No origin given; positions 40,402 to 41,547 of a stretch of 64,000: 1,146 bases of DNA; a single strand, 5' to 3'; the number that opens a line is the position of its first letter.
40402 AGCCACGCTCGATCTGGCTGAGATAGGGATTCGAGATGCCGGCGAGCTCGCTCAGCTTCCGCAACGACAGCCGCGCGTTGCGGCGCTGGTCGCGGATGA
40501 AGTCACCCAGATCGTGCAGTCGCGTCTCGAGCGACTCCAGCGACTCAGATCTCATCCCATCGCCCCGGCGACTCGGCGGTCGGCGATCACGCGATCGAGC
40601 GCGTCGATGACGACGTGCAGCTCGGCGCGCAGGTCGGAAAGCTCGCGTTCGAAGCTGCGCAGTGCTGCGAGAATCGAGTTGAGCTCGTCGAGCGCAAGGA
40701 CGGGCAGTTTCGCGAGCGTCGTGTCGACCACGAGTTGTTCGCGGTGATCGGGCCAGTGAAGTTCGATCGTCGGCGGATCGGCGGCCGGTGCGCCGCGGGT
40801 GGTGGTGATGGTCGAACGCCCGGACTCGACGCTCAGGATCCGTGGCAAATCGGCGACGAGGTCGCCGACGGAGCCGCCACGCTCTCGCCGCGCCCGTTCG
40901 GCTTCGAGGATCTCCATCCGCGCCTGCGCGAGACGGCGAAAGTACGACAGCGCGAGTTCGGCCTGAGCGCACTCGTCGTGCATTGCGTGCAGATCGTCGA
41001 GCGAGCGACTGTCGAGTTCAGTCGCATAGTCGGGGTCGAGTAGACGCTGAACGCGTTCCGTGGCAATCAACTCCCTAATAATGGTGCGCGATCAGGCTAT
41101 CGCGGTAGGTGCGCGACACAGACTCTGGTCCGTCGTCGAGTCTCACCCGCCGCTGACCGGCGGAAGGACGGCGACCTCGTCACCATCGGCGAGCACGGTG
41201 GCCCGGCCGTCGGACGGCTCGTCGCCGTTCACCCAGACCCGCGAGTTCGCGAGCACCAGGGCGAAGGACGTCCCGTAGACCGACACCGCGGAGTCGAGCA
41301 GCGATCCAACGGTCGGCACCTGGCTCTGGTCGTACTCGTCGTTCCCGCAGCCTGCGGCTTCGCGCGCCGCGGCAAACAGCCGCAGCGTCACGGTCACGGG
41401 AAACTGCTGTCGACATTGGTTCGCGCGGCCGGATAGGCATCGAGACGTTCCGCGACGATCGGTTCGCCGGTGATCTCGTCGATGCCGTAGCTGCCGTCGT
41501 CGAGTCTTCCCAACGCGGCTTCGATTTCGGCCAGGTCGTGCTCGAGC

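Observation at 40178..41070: RsiG-like protein with two c-di-GMP-binding signatures, translationally coupled to an XRE regulator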

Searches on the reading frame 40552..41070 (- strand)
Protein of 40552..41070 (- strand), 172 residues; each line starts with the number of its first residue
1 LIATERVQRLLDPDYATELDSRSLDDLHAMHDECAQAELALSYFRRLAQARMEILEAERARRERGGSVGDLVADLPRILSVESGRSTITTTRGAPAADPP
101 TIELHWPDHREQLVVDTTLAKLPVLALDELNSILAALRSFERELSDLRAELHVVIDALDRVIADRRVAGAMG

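Call 3: search_protein_families(library=pfam, proteins=[window:40552-41070:-], max_evalue=1)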
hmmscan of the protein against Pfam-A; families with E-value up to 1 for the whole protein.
window:40552-41070:- (172 aa): 3 families
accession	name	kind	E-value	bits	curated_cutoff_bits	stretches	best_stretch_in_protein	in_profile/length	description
PF22802.1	RsiG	-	2.9e-19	69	27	2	15-79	3-65/65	RsiG-like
PF19959.4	EAD4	-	0.039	14.9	27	1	99-156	29-79/123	Effector-associated domain 4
PF19531.4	DUF6058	-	0.84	10.3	25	0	2-60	65-123/126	Family of unknown function (DUF6058)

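Call 4: search_protein_families(library=ncbifam, proteins=[window:40552-41070:-], max_evalue=1)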
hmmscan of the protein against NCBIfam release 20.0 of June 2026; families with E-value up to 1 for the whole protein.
window:40552-41070:- (172 aa): 0 families

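Call 5: search_solved_structures(query=window:40552-41070:-, max_evalue=10, show_alignments=3)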
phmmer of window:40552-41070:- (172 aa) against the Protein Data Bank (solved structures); distinct sequences matched with E-value up to 10: 4.
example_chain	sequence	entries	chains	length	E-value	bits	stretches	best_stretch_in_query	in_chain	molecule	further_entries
6pfj_T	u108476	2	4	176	3.7e-05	27.3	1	12-165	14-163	AmfC protein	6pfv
7lq2_B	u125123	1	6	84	0.012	19.1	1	18-80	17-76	RR RsiG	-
7lq3_B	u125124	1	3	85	0.013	19.1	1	18-80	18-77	RsiG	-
7lq4_D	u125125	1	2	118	0.03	17.9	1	18-84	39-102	RsiG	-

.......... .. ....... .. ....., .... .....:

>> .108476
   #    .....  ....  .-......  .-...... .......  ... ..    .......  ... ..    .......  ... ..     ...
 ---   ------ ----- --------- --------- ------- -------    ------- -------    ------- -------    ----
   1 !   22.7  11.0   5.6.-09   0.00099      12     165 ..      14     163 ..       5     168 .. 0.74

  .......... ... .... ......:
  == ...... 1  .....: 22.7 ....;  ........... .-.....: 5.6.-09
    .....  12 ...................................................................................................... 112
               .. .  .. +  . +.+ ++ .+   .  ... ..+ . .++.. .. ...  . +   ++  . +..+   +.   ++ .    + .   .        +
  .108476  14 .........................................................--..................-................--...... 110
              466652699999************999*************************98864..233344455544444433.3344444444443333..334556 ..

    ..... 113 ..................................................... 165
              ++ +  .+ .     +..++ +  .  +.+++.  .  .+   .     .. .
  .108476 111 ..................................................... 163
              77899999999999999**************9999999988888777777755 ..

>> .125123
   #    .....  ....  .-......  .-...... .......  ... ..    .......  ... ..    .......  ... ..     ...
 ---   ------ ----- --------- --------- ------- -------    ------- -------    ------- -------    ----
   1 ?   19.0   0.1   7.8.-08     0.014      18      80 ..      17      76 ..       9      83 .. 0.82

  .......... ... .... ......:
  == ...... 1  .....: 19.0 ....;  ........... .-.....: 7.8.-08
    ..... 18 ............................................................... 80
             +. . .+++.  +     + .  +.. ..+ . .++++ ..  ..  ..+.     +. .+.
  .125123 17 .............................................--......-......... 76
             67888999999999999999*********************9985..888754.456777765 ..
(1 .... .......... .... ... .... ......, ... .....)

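Call 10: find_homologous_proteins(query=window:40552-41070:-, max_evalue=0.001)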
Query window:40552-41070:- (172 aa): 432 proteins with E <= 0.001 among 1906 candidates; the best 120 are listed.
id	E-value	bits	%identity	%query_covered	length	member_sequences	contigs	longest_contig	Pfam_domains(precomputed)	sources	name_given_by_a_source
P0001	1.3e-94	333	95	100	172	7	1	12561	PF22802.2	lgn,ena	-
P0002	9.0e-92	323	91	100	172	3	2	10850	PF22802.2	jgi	-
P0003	5.0e-91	321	89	100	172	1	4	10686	PF22802.2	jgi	jgi:hypothetical protein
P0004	1.9e-90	319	89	100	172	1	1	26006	PF22802.2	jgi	-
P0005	2.2e-90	319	89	100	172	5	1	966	PF22802.2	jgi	jgi:hypothetical protein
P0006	5.8e-90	317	88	100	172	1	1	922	PF22802.2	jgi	-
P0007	6.2e-90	317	88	100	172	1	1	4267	PF22802.2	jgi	-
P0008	6.4e-90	317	90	100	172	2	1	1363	PF22802.2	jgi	jgi:hypothetical protein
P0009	3.7e-89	315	88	100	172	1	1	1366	PF22802.2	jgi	jgi:hypothetical protein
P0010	5.6e-85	301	82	100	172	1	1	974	PF22802.2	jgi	jgi:hypothetical protein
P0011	1.6e-84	300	83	100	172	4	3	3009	PF22802.2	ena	-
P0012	7.2e-84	298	85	100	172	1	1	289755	PF22802.2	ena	-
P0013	1.5e-83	297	83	100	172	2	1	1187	PF22802.2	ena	-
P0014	5.5e-83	295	83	100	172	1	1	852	PF22802.2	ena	-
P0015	5.7e-83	295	82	100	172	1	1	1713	PF22802.2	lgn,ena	-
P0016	6.2e-83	295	83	100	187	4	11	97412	PF22802.2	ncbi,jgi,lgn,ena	-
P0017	1.7e-82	293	81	100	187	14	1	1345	PF22802.2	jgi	jgi:hypothetical protein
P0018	1.8e-82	293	82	100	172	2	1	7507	PF22802.2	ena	-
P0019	5.5e-82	292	81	100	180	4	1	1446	PF22802.2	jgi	jgi:hypothetical protein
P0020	2.6e-81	289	82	100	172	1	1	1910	PF22802.2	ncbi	-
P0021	3.6e-81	289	81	100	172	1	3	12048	PF22802.2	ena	-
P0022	4.1e-81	289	78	100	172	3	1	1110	PF22802.2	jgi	jgi:hypothetical protein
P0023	4.4e-81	289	81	100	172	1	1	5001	PF22802.2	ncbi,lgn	-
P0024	1.3e-80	287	78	100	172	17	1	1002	PF22802.2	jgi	jgi:hypothetical protein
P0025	4.3e-80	285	80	100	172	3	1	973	PF22802.2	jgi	jgi:hypothetical protein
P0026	6.3e-80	285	79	100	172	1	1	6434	PF22802.2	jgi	jgi:hypothetical protein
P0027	1.5e-79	284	79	100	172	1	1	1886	PF22802.2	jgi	jgi:hypothetical protein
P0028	4.5e-79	282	80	100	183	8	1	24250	PF22802.2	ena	-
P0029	1.3e-78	281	81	100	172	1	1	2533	PF22802.2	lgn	-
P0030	1.7e-78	280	77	100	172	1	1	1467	PF22802.2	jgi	-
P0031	1.7e-78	280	81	98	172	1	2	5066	PF22802.2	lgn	-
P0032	2.4e-78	280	80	100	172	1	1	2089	PF22802.2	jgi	-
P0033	3.1e-78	279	78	100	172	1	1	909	PF22802.2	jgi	jgi:hypothetical protein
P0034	3.2e-78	279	78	100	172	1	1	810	PF22802.2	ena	-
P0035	5.1e-78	279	77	100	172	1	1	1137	PF22802.2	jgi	jgi:hypothetical protein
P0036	6.0e-78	278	80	98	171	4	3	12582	PF22802.2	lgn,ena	-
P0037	1.1e-77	278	78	100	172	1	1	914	PF22802.2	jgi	-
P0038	2.2e-77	277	77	100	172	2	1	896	PF22802.2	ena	-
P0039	2.5e-77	276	78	100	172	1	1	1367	PF22802.2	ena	-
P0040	2.5e-77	276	78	100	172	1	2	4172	PF22802.2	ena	-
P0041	2.5e-77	276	78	100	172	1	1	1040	PF22802.2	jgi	-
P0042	3.9e-77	276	79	100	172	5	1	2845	PF22802.2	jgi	jgi:hypothetical protein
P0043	4.3e-77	276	76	100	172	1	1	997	PF22802.2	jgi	jgi:hypothetical protein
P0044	5.9e-77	275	78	100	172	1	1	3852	PF22802.2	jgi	-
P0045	6.0e-77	275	78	99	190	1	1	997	PF22802.2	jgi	-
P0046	8.0e-77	275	78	98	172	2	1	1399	PF22802.2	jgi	-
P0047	1.5e-76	274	76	100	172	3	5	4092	PF22802.2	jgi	jgi:hypothetical protein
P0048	2.7e-76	273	78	99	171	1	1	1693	PF22802.2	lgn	-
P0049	3.2e-76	273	77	99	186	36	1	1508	PF22802.2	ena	-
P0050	7.4e-76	272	78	100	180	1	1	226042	PF22802.2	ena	-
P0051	9.1e-76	271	79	98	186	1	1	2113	PF22802.2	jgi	jgi:RsiG-like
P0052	9.4e-76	271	77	99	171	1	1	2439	PF22802.2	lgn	-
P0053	1.2e-75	271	76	99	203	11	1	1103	PF22802.2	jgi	jgi:hypothetical protein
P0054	1.2e-75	271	78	98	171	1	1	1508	PF22802.2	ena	-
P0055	2.2e-75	270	77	99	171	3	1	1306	PF22802.2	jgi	jgi:hypothetical protein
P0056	2.4e-75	270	77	100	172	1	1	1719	PF22802.2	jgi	jgi:hypothetical protein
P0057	2.8e-75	270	76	99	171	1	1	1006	PF22802.2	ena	-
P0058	4.4e-75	269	75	100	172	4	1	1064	PF22802.2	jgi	-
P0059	1.1e-74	268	76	99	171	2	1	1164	PF22802.2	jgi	-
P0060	3.1e-74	266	78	98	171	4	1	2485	PF22802.2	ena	-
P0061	3.9e-74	266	90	83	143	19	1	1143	PF22802.2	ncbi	-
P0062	1.2e-73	265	77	98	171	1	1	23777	PF22802.2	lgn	-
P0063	6.1e-73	262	76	99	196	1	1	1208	PF22802.2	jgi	jgi:hypothetical protein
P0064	3.7e-72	260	82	90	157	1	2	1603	PF22802.2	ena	-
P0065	7.3e-71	255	77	95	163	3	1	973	PF22802.2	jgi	jgi:hypothetical protein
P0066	1.0e-70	255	87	83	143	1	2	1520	PF22802.2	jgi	jgi:hypothetical protein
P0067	1.3e-70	255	72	100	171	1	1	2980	PF22802.2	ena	-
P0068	2.7e-70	254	72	100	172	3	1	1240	PF22802.2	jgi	-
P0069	6.6e-70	252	73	100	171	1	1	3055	PF22802.2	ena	-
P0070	7.2e-70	252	72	100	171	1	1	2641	PF22802.2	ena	-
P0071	8.3e-70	252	74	99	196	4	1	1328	PF22802.2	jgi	jgi:hypothetical protein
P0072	1.4e-69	251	72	100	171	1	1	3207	PF22802.2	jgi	-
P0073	1.5e-69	251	71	100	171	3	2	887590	PF22802.2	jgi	jgi:hypothetical protein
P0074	1.6e-69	251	73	100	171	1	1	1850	PF22802.2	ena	-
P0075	2.8e-69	250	71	100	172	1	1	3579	PF22802.2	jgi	jgi:hypothetical protein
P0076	3.6e-69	250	71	100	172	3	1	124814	PF22802.2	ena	-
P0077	5.5e-69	249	70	100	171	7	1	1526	PF22802.2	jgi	jgi:hypothetical protein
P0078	6.4e-69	249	71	100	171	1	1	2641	PF22802.2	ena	-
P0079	1.0e-68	248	70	100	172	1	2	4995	PF22802.2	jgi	jgi:hypothetical protein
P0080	1.3e-68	248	83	83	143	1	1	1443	PF22802.2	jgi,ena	-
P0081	3.1e-68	247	70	100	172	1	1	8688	PF22802.2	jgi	jgi:RsiG-like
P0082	3.1e-68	247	71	100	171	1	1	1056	PF22802.2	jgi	-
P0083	6.5e-68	246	67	100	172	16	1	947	PF22802.2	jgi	-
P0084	1.2e-67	245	83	83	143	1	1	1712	PF22802.2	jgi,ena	-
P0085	1.6e-67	245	70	100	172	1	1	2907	PF22802.2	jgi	jgi:RsiG-like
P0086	1.8e-67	244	83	83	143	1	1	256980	PF22802.2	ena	-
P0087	3.2e-67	244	71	100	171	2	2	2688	PF22802.2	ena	-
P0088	6.6e-67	243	68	100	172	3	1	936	PF22802.2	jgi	jgi:hypothetical protein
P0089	6.6e-67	243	70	100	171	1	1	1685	PF22802.2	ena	-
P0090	8.0e-67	242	70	100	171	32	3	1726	PF22802.2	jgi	jgi:RsiG-like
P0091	8.7e-67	242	69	100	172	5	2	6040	PF22802.2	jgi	jgi:hypothetical protein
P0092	1.1e-66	242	83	83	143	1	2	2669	PF22802.2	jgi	jgi:hypothetical protein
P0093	1.2e-66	242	67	100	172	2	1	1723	PF22802.2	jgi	jgi:hypothetical protein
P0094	1.8e-66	241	80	83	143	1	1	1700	PF22802.2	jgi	-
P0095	1.9e-66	241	69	99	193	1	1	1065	PF22802.2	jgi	jgi:hypothetical protein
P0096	6.4e-66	239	69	100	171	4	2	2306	PF22802.2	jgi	jgi:hypothetical protein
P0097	1.1e-65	239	69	100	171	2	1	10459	PF22802.2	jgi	jgi:hypothetical protein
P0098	2.7e-65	237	80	83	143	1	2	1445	PF22802.2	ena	-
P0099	5.9e-65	236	80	83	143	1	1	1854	PF22802.2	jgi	jgi:hypothetical protein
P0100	3.5e-64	234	79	83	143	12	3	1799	PF22802.2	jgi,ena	jgi:anti-sigma-K factor RsiG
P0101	1.0e-63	232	78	83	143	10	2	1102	PF22802.2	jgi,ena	-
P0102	2.4e-63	231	71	95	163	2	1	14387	PF22802.2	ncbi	-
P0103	1.2e-62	229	65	100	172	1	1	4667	PF22802.2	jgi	jgi:hypothetical protein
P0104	2.6e-62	228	78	83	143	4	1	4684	PF22802.2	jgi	jgi:hypothetical protein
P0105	4.4e-62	227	68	95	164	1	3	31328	PF22802.2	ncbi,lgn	-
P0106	6.8e-62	226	69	100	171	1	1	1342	PF22802.2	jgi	jgi:hypothetical protein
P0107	6.9e-62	226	76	83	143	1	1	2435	PF22802.2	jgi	jgi:hypothetical protein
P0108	7.3e-62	226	69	100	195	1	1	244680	PF22802.2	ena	-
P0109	8.9e-62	226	76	83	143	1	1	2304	PF22802.2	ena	-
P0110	1.1e-61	226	78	83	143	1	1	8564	PF22802.2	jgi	jgi:RsiG-like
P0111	1.4e-61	225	76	83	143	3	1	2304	PF22802.2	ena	-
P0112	1.6e-61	225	77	83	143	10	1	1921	PF22802.2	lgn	-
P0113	1.7e-61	225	70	98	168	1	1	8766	PF22802.2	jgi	jgi:hypothetical protein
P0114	1.9e-61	225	67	100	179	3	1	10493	PF22802.2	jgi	jgi:hypothetical protein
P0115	2.0e-61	225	78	83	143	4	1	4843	PF22802.2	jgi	jgi:hypothetical protein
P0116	3.4e-61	224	87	73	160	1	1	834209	PF22802.2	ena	-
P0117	4.0e-61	224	66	100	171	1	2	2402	PF22802.2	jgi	jgi:hypothetical protein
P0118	5.5e-61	223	65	100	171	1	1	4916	PF22802.2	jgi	jgi:hypothetical protein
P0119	5.5e-61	223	76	83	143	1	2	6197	PF22802.2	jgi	jgi:hypothetical protein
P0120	9.4e-61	223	76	83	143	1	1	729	PF22802.2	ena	-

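Call 14: find_encoding_contigs(protein=window:40552-41070:-, flank=10000, max_places=6)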
Protein window:40552-41070:- (172 aa): 1 contig read that carries it; 1 place shown.
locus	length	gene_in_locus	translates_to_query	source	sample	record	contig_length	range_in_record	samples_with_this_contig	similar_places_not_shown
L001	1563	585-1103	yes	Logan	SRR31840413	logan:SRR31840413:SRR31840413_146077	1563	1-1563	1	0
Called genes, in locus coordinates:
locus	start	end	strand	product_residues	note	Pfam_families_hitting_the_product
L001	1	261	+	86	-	?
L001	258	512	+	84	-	PF02597:ThiS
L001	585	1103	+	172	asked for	PF22802:RsiG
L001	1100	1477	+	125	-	PF13560:HTH_31, PF01381:HTH_3, PF12844:HTH_19 (weak)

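Call 23: find_related_loci(query=A1, collection=genome_contigs, flank=10000)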
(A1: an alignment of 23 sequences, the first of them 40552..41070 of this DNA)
Query A1 (172 aa) in genome_contigs; peptide patterns used: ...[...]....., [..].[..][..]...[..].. (x = any residue, [..] = any of these).
124 stretches matched a pattern; 45 encode a relative of the query (tblastn E <= 1e-3); 45 distinct loci.
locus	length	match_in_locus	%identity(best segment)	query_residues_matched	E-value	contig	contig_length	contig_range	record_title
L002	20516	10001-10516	94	1-172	9e-101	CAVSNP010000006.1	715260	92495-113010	MAG: uncultured Actinomycetes bacterium isolate MFD03399.bin.2.13 genome assembly, contig: contig_18681, whole genome sh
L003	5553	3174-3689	83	1-172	1e-90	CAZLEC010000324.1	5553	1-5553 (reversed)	MAG TPA_asm: uncultured Burkholderiales bacterium isolate binchicken_co50_277 genome assembly, contig: NODE_21373_length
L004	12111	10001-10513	71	2-172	4e-74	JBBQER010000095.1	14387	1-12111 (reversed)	MAG: Acidimicrobiia bacterium isolate Co_metawrap_1095 Cmw_1095_k141_4120062_length_14387_cov_8.9978, whole genome shotg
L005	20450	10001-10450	77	23-172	5e-72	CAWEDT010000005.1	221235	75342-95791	MAG: uncultured Actinomycetes bacterium isolate MFD04967.bin.2.126 genome assembly, contig: contig_17104, whole genome s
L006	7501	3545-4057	67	1-172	4e-67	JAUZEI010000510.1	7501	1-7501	MAG: Actinomycetota bacterium isolate BP_119 scaffold_327522, whole genome shotgun sequence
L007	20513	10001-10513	65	1-172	8e-66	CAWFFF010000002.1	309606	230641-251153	MAG: uncultured Actinomycetes bacterium isolate MFD02416.bin.2.90 genome assembly, contig: contig_16431, whole genome sh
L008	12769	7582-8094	65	1-172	2e-65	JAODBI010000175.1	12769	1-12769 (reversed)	MAG: Actinomycetes bacterium isolate RYN_52 scaffold_56567, whole genome shotgun sequence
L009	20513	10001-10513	65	1-172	6e-65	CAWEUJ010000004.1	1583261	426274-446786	MAG: uncultured Actinomycetes bacterium isolate MFD01299.bin.2.46 genome assembly, contig: contig_2515, whole genome sho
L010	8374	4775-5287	65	1-172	5e-65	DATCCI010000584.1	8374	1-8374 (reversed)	MAG TPA_asm: Acidimicrobiia bacterium isolate SMAG_U7695 k141_236307, whole genome shotgun sequence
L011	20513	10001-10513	64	1-172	4e-63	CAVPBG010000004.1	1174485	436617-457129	MAG: uncultured Actinomycetes bacterium isolate MFD00008.bin.2.129 genome assembly, contig: contig_33339, whole genome s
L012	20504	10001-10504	65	1-169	4e-63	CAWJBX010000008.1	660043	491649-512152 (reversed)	MAG: uncultured Actinomycetes bacterium isolate MFD06714.bin.2.2 genome assembly, contig: contig_18438, whole genome sho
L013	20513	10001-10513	63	1-172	2e-62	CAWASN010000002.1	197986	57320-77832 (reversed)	MAG: uncultured Actinomycetes bacterium isolate MFD02416.bin.2.121 genome assembly, contig: contig_16433, whole genome s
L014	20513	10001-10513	63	1-172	8e-62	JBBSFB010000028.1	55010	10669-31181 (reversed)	MAG: Acidimicrobiia bacterium isolate LS1_sbin.76 LS1_sbin.76_K_939316_L_55010_cov_36.3613, whole genome shotgun sequenc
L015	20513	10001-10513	62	1-172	8e-62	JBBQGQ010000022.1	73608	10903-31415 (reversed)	MAG: Acidimicrobiia bacterium isolate Co_metawrap_954 Cmw_954_k141_16684972_length_73608_cov_16.9983, whole genome shotg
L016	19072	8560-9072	62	1-172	6e-61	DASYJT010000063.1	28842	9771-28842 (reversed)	MAG TPA_asm: Acidimicrobiia bacterium isolate SMAG_U4302 k141_818430, whole genome shotgun sequence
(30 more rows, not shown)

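Call 37: predict_structure(alignment_id=A1)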
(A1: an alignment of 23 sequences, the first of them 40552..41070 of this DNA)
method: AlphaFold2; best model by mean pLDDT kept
length: 172 residues; sequences in the alignment: 23
mean_pLDDT: 80.8   pTM: 0.74
mean pLDDT of the five models: 80.8, 80.5, 78.1, 76.4, 75.9
residues with pLDDT >= 90: 58; 70-90: 83; 50-70: 19; < 50: 12
segments of 3 or more residues with pLDDT < 50: 86-95
pLDDT, mean of each block of 10 residues (from residue 1): 72 86 93 91 88 89 87 78 47 50 81 71 83 92 92 93 86 59
secondary structure, 60 per line:
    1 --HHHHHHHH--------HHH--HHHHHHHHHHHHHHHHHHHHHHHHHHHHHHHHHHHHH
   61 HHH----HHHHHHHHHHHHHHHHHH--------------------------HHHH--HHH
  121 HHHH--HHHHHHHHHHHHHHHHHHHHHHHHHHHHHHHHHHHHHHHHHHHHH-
elements in order: H3-10 H24-63 H68-85 H112-115 H118-124 H127-171

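Call 41: fold_search(model_id=the predicted structure, library=pdb)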
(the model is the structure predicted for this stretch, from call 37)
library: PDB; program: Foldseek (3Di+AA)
matches with E <= 10: 126; with E <= 0.001: 2
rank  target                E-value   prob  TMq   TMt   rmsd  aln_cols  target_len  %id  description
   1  6pfv_T                3.0e-04  1.00  0.63  0.66   4.6       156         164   26  Structure of S. venezuelae RisG-WhiG-c-di-GMP complex: orthorhombic crystal form (released 2019-11-13)
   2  6pfv_B                3.1e-04  1.00  0.62  0.66   5.1       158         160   26  Structure of S. venezuelae RisG-WhiG-c-di-GMP complex: orthorhombic crystal form (released 2019-11-13)
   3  6pfv_E                1.3e-03  1.00  0.62  0.66   5.2       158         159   26  Structure of S. venezuelae RisG-WhiG-c-di-GMP complex: orthorhombic crystal form (released 2019-11-13)
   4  6pfj_T                1.3e-03  1.00  0.59  0.67   4.7       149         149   26  Structure of S. venezuelae RsiG-WhiG-(ci-di-GMP) complex, P64 crystal form (released 2019-11-13)
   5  9fed                  9.9e-01  0.18  0.26  0.25  25.3       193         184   14  Single-chain chimeric protein mimicking the interaction between HR1 and HR2 in HIV gp41 (released 2025-05-28)
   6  6ch2_D                1.1e+00  0.20  0.24  0.28  18.6       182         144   14  Crystal structure of the cytoplasmic domain of FlhA and FliT-FliD complex (released 2018-05-16)
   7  9f5w_B                1.3e+00  0.16  0.29  0.12  25.7       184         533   10  Human condensin II - M18BP1 complex (released 2025-07-02)
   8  8ygg_A                1.5e+00  0.20  0.29  0.09  15.5       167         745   16  pP1192R-apo Closed state (released 2024-09-18)
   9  3piv_B                1.5e+00  0.20  0.30  0.32  12.3       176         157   13  Zebrafish interferon 1 (released 2011-07-20)
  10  3piv_A                2.1e+00  0.12  0.26  0.27  12.3       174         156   13  Zebrafish interferon 1 (released 2011-07-20)
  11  7wkh                  2.4e+00  0.10  0.25  0.26  12.1       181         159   12  the grass carp IFNa (released 2022-02-02)
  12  7a0g_BBB              2.4e+00  0.10  0.21  0.12  25.4       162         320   12  Structure of the SmhB pore of the tripartite alpha-pore forming toxin, Smh, from Serratia marcescens. (released 2021-03-31)
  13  1tyh_A                2.9e+00  0.07  0.24  0.20  16.4       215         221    9  Crystal Structure of Transcriptional Activator tenA from Bacillus subtilis (released 2004-07-20)
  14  2cf7_G                3.0e+00  0.08  0.24  0.26  12.4       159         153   22  Asp74Ala mutant crystal structure for Dps-like peroxide resistance protein Dpr from Streptococcus suis. (released 2006-09-28)
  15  8irq                  3.2e+00  0.06  0.20  0.22  14.0       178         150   13  Larimichthys crocea IFNd (released 2024-03-20)
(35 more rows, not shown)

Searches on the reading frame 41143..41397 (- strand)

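Call 36: search_protein_families(library=pfam, proteins=[window:41143-41397:-], max_evalue=0.001)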
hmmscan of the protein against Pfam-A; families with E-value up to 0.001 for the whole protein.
window:41143-41397:- (84 aa): 1 family
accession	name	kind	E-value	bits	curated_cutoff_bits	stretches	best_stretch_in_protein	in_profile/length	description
PF02597.26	ThiS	-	2.4e-11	44.4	22.5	1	6-84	2-76/76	ThiS family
